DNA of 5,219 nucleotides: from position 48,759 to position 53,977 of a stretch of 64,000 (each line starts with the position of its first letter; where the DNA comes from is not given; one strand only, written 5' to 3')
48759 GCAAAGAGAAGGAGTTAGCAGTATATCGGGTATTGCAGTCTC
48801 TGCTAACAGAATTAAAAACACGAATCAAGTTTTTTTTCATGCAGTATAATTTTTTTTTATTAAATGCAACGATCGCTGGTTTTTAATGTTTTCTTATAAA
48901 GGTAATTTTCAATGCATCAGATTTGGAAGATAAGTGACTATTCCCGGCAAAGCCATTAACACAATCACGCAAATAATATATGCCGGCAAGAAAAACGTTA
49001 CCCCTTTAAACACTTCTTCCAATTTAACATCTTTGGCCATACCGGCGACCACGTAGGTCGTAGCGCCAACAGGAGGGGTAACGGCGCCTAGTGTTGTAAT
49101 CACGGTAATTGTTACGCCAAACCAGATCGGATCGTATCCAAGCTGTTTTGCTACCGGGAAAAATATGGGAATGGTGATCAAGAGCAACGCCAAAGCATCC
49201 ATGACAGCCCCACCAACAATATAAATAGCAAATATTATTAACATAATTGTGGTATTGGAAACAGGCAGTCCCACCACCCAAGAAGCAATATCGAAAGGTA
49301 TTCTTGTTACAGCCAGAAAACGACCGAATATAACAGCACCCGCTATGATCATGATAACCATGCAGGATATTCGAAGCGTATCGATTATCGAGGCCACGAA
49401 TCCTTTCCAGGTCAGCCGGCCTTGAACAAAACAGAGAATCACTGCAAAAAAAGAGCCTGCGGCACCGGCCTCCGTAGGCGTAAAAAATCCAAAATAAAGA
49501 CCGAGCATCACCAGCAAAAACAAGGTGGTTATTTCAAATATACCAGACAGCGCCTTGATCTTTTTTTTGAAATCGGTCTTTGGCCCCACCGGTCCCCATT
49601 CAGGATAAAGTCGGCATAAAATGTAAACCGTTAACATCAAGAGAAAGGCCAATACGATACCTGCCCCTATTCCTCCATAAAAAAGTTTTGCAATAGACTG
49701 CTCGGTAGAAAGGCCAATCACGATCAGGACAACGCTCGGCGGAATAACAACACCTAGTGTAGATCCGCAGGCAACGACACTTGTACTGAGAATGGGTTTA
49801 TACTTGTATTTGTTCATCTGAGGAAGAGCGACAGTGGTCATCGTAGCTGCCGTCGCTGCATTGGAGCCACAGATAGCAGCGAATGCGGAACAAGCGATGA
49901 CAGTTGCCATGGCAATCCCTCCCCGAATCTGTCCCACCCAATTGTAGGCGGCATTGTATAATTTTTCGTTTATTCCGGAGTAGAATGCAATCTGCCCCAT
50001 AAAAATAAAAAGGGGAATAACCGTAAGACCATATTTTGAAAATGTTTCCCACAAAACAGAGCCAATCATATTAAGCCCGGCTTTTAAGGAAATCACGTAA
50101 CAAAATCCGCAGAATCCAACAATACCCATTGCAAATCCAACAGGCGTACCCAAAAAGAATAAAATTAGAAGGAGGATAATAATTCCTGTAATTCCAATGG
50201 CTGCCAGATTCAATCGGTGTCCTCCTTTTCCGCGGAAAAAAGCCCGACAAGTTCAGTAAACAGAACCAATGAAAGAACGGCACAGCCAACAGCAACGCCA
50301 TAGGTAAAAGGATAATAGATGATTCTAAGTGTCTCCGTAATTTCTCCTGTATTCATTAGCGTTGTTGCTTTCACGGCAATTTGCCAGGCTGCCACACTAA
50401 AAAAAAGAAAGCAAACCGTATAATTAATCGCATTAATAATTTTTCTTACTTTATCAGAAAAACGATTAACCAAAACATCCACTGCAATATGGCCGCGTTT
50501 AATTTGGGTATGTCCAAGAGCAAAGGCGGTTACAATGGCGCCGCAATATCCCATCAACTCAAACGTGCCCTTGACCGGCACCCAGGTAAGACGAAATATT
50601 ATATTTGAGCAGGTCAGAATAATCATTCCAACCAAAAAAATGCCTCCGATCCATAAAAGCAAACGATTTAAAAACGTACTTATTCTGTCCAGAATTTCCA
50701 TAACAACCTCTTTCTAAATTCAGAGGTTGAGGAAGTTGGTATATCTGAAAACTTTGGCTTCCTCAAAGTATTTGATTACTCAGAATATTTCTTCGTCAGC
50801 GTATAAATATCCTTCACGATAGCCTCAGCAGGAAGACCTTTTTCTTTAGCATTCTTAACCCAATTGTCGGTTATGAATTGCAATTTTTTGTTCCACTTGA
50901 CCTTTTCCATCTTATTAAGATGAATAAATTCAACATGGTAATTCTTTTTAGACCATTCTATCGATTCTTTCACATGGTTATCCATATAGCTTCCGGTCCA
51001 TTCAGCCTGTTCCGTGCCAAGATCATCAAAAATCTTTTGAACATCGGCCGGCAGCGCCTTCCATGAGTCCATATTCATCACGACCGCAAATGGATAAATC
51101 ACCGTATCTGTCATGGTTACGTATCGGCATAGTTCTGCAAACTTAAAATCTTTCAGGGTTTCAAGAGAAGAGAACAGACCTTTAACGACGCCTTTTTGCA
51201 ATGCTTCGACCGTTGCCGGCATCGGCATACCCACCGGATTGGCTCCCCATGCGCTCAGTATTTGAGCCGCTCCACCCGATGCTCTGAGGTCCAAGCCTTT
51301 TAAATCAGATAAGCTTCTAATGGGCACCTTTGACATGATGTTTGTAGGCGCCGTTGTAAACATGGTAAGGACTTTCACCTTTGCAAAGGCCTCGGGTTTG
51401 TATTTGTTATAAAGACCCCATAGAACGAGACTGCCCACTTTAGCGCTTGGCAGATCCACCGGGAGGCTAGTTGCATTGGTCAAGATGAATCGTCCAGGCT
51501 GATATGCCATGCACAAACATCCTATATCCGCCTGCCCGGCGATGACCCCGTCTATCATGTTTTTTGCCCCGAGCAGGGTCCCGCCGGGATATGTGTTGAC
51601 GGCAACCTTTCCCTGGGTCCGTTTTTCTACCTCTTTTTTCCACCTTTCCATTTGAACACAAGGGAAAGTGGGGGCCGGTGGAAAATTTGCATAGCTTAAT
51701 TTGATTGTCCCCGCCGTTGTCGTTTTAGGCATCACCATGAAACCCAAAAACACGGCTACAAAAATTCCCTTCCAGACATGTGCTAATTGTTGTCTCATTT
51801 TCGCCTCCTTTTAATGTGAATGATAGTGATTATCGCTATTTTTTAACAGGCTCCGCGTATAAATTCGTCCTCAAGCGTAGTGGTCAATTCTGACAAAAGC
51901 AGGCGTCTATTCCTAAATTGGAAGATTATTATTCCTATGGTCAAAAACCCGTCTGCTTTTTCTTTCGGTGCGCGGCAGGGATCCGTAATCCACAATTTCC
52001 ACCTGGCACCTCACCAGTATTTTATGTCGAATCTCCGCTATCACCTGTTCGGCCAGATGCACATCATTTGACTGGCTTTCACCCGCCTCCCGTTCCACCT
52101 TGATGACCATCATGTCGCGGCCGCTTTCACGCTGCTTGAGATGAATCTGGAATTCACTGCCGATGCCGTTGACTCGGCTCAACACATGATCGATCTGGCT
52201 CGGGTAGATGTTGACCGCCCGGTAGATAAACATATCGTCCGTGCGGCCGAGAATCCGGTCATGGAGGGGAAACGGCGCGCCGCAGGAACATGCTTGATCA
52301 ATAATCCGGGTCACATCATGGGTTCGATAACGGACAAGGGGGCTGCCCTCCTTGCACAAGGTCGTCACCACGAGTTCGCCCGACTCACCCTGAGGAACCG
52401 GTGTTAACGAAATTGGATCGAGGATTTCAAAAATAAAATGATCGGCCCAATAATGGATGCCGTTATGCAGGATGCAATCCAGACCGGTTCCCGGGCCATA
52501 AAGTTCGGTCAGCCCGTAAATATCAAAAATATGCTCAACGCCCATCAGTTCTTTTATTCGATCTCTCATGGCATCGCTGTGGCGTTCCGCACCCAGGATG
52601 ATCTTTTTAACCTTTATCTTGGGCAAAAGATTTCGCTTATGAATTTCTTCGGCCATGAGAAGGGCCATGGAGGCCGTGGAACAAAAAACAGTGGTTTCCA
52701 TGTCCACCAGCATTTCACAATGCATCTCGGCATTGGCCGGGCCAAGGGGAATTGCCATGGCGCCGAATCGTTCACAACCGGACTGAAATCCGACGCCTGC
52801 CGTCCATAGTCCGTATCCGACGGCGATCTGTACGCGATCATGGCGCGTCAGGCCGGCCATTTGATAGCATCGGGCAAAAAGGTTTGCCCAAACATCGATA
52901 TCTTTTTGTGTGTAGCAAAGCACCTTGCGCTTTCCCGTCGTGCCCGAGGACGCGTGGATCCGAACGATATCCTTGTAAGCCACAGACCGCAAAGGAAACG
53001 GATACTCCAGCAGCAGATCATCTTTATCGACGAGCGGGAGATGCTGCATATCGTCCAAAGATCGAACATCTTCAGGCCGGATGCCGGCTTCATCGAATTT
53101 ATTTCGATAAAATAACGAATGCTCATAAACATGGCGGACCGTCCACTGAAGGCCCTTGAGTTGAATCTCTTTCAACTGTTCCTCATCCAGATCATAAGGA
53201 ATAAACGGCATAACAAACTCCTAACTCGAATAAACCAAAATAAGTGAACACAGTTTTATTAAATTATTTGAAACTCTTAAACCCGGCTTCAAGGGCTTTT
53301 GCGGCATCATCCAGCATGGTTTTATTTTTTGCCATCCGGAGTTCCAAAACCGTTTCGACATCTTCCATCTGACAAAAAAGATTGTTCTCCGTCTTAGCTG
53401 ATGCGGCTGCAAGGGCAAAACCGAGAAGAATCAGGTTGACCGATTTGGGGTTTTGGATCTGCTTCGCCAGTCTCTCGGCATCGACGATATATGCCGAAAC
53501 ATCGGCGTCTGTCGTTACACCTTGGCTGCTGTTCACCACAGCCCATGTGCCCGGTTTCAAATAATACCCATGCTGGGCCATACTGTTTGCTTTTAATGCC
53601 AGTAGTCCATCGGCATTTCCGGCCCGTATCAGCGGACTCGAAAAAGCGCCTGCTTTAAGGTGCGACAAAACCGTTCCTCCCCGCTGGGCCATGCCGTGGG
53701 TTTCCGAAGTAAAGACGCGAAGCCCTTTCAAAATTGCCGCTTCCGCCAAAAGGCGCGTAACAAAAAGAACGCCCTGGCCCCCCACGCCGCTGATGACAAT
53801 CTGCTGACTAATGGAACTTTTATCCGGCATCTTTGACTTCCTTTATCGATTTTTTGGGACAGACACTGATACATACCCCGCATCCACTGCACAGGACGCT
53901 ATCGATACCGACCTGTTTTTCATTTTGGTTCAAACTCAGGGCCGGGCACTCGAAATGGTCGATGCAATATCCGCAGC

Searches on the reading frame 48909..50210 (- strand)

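Call 56: search_protein_families(library=pfam, proteins=[window:48909-50210:-], max_evalue=0.00001)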
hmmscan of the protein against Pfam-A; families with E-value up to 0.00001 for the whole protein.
window:48909-50210:- (433 aa): 1 family
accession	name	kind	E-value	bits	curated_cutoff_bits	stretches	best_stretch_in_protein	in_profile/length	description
PF06808.19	DctM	-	3e-87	293.6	23.8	1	11-423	1-412/413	Tripartite ATP-independent periplasmic transporter, DctM component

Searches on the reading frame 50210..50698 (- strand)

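Call 56: search_protein_families(library=pfam, proteins=[window:50210-50698:-], max_evalue=0.00001)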
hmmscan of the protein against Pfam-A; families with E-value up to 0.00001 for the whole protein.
window:50210-50698:- (162 aa): 1 family
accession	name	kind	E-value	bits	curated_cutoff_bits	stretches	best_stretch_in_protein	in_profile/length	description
PF04290.18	DctQ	-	2.1e-19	70.1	28.3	1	25-154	1-130/132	Tripartite ATP-independent periplasmic transporters, DctQ component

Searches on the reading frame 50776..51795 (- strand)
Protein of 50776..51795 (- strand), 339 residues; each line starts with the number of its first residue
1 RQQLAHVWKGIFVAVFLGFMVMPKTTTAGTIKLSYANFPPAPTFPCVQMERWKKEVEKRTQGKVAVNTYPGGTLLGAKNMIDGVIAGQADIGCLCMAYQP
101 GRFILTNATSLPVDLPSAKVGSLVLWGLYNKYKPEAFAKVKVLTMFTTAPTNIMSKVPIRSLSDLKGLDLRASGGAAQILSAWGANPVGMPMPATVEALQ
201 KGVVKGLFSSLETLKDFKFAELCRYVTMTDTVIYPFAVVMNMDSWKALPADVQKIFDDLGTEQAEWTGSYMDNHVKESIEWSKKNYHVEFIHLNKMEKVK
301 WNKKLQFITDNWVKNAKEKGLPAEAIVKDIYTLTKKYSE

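Call 56: search_protein_families(library=pfam, proteins=[window:50776-51795:-], max_evalue=0.00001)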
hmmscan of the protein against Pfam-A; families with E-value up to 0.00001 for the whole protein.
window:50776-51795:- (339 aa): 1 family
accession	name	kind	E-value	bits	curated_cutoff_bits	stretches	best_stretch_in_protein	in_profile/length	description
PF03480.18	DctP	-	7.1e-42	144.1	23.4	1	49-312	15-283/286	Bacterial extracellular solute-binding protein, family 7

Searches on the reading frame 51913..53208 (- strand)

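Call 57: search_protein_families(library=pfam, proteins=[window:51913-53208:-], max_evalue=0.00001)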
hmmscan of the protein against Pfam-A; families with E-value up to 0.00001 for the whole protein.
window:51913-53208:- (431 aa): 2 families
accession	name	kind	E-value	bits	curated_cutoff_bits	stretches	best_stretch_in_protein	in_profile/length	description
PF14535.12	AMP-binding_C_2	-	6.3e-25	87.7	25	1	332-425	2-96/96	AMP-binding enzyme C-terminal domain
PF00501.34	AMP-binding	-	1.1e-13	51.2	29.9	1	70-282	153-375/384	AMP-binding enzyme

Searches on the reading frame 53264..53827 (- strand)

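Call 57: search_protein_families(library=pfam, proteins=[window:53264-53827:-], max_evalue=0.00001)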
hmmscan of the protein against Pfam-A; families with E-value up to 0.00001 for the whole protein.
window:53264-53827:- (187 aa): 1 family
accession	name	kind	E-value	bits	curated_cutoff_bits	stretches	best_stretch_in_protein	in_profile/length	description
PF01558.24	POR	-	1e-30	107.6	27.4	1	16-183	1-172/173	Pyruvate ferredoxin/flavodoxin oxidoreductase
